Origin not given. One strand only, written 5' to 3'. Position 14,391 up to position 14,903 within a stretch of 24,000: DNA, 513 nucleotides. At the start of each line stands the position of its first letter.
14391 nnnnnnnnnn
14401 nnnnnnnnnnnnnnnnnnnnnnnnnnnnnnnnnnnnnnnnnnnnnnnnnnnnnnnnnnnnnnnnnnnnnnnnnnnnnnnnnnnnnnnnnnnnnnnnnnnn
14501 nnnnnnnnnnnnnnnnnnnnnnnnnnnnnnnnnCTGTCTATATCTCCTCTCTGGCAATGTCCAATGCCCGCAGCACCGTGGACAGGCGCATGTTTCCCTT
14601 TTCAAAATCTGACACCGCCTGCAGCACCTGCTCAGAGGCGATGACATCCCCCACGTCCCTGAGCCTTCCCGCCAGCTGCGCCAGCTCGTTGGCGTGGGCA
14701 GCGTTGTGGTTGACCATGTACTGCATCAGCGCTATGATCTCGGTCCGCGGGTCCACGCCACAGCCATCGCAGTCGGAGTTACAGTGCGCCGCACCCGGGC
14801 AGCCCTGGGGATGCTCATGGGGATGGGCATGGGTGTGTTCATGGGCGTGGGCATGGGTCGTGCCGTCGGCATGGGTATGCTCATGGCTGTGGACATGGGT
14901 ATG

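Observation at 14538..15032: Extreme His-rich + C-x5-C-x3-C-x2-C protein with a conserved-looking helical tail: an uncharacterised metallochaperone type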

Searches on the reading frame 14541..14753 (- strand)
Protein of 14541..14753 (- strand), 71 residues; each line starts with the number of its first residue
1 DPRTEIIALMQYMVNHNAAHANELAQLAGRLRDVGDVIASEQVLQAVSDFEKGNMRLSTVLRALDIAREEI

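Call 26: search_solved_structures(query=A1, max_evalue=10, show_alignments=5)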
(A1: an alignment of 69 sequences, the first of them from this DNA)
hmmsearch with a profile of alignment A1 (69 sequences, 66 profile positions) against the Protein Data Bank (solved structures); distinct sequences matched with E-value up to 10: 22.
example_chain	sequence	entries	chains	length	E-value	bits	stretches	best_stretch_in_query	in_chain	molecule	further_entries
7unh_A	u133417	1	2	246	0.13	15.5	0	33-56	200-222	SP2 designed chlorophyll dimer protein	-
7uni_A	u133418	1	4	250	0.14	15.4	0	33-56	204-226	SP2-ZnPPaM designed chlorophyll dimer protein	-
1xwm_A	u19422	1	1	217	0.22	14.8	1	21-60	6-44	phosphate uptake regulator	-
2yvw_A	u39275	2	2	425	0.3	14.4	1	14-43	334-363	UDP-N-acetylglucosamine 1-carboxyvinyltransferase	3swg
8qaf_A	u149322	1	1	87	0.37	14.1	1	24-64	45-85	sc-apCC-8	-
4v4v_BM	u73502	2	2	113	0.41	13.9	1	26-49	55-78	50S ribosomal protein L18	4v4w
8vei_A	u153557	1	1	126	0.48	13.7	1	34-61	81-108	CHD_r1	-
2aqx_A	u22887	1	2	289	0.55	13.5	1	34-57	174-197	PREDICTED: inositol 1,4,5-trisphosphate 3-kinase B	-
6q97_O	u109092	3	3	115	1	12.7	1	26-49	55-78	50S ribosomal protein L18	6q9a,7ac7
23wi_O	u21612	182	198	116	1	12.6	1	26-49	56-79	50S ribosomal protein L18 | 50S ribosomal protein uL18 | Large ribosomal subunit protein uL18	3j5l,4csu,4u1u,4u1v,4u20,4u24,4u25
10qm_W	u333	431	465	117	1.1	12.6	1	26-49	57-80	Large ribosomal subunit protein uL18 | 50S ribosomal protein L18 | 50S ribosomal protein L16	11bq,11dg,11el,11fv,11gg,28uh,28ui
9dwa_A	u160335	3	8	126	1.1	12.5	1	19-61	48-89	De novo designed FABLE protein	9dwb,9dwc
6nz3_A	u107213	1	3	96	1.2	12.4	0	24-64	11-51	Design construct XAA_GGHN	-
2lc5_A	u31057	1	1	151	1.3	12.3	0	25-55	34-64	Calmodulin, putative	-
6ono_B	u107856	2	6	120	2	11.7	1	13-45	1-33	RNA polymerase sigma factor SigA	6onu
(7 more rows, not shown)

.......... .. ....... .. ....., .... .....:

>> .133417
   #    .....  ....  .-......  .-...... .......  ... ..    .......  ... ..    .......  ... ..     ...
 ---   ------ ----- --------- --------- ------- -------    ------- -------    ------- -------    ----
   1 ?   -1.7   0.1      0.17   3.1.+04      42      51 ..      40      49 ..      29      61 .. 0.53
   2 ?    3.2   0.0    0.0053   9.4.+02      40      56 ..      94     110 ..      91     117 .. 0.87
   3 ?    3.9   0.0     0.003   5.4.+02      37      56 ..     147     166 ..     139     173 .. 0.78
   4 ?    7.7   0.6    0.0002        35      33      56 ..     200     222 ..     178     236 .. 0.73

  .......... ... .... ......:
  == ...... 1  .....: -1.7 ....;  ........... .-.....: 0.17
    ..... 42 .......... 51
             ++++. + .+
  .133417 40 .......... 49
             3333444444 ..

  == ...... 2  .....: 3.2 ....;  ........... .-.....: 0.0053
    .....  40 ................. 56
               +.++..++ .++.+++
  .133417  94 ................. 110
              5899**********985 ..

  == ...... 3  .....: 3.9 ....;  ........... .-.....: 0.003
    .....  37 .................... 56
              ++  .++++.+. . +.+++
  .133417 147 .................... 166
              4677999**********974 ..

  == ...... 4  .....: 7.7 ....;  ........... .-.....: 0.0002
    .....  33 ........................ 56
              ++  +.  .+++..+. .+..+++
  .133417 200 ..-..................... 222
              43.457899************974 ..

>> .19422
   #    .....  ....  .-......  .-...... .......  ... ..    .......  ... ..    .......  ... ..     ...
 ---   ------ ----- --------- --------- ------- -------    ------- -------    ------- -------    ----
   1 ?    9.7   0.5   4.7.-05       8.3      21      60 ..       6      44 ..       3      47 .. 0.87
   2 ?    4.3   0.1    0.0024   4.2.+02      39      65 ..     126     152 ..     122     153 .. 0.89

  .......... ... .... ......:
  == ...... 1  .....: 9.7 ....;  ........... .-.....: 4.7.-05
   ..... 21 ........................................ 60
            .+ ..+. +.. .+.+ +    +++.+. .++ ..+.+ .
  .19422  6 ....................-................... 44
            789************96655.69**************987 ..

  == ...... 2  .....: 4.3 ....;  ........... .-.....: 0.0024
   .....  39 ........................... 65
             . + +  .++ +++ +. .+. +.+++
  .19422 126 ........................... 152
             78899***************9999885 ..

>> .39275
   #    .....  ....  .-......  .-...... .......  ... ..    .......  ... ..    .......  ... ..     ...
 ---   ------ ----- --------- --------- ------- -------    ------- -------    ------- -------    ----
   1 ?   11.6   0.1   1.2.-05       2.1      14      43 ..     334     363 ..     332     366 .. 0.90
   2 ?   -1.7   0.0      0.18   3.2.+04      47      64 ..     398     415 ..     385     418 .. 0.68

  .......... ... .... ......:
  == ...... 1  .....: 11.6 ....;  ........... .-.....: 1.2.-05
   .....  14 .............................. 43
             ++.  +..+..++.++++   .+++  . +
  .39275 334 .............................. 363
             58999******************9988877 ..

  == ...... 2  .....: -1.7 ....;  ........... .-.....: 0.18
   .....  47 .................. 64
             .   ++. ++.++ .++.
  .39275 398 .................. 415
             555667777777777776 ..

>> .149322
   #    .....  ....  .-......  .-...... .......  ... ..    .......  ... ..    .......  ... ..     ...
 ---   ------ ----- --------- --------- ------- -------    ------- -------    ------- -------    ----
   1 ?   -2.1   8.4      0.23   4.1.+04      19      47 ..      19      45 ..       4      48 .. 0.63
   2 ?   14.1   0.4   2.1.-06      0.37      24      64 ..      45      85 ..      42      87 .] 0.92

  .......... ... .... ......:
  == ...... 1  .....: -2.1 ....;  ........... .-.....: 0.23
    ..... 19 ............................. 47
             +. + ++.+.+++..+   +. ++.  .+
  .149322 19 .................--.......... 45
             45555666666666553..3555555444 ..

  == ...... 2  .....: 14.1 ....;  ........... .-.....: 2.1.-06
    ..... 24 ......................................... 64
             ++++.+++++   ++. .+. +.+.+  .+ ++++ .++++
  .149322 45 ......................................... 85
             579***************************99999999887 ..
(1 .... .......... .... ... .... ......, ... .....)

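Call 29: find_related_loci(query=A2, collection=genome_contigs, flank=6000)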
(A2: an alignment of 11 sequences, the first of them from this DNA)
Query A2 (71 aa) in genome_contigs; peptide patterns used: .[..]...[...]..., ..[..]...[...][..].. (x = any residue, [..] = any of these).
599 stretches matched a pattern (row limit reached: there are more); 585 encode a relative of the query (tblastn E <= 1e-3); the best 80 are kept; 80 distinct loci.
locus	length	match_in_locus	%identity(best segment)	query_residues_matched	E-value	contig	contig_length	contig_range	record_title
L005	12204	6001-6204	81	1-68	3e-35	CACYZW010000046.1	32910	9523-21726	MAG: uncultured Clostridiales bacterium isolate RUG12424 genome assembly, contig: RUG12424_asm_46, whole genome shotgun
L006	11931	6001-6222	78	1-71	1e-34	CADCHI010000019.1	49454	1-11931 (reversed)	MAG: uncultured Clostridiales bacterium isolate RUG14645 genome assembly, contig: RUG14645_asm_19, whole genome shotgun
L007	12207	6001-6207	75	1-69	6e-34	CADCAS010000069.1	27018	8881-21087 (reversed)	MAG: uncultured Clostridiales bacterium isolate RUG14473 genome assembly, contig: RUG14473_asm_69, whole genome shotgun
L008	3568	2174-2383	76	1-70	6e-33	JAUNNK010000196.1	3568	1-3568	MAG: Clostridia bacterium isolate S32M_St_metabat_48 NODE_16959_length_3568_cov_6.910618, whole genome shotgun sequence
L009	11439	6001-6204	79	1-68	6e-33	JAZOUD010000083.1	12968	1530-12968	MAG: Clostridia bacterium isolate T1900045535_YK20190229.MAGScoT_cleanbin_000002 SGB_7757_k141_220885, whole genome shot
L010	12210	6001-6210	76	1-70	9e-33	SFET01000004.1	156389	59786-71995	MAG: Clostridiales bacterium isolate W0P33.025 Contig20, whole genome shotgun sequence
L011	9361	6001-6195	82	1-65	1e-32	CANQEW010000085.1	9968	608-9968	MAG: uncultured Clostridia bacterium isolate Lapin-003-2__bin46 genome assembly, contig: Lapin-003-2__NODE_5991_length_9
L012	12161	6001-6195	78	1-65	1e-32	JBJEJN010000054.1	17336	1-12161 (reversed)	MAG: Aristaeellaceae bacterium isolate PUUB56_bin.008 NODE_1883_length_17336_cov_10.443840, whole genome shotgun sequenc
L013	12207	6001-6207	74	1-69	1e-32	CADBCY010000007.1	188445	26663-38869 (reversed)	MAG: uncultured Clostridiales bacterium isolate RUG13861 genome assembly, contig: RUG13861_asm_7, whole genome shotgun s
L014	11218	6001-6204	78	1-68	2e-32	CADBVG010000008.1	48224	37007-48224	MAG: uncultured Clostridiales bacterium isolate RUG14340 genome assembly, contig: RUG14340_asm_8, whole genome shotgun s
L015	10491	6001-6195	78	1-65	5e-32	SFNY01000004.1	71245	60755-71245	MAG: Clostridiales bacterium isolate W3P1.014 Contig32, whole genome shotgun sequence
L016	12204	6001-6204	78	1-68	9e-32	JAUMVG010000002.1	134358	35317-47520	MAG: Clostridia bacterium isolate S12M_St_22 NODE_49_length_134358_cov_25.031287, whole genome shotgun sequence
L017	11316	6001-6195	82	1-65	7e-32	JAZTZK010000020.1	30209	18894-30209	MAG: Clostridia bacterium isolate T1900045324_YK20190013.MAGScoT_cleanbin_000008 SGB_6411_k141_212784, whole genome shot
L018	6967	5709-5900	80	1-64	2e-31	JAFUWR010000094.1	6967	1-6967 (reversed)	MAG: Clostridia bacterium isolate RGIG4894 Roe_deer_Rumen-2__c121016, whole genome shotgun sequence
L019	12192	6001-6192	80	1-64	2e-31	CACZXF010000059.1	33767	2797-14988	MAG: uncultured Clostridiales bacterium isolate RUG13043 genome assembly, contig: RUG13043_asm_59, whole genome shotgun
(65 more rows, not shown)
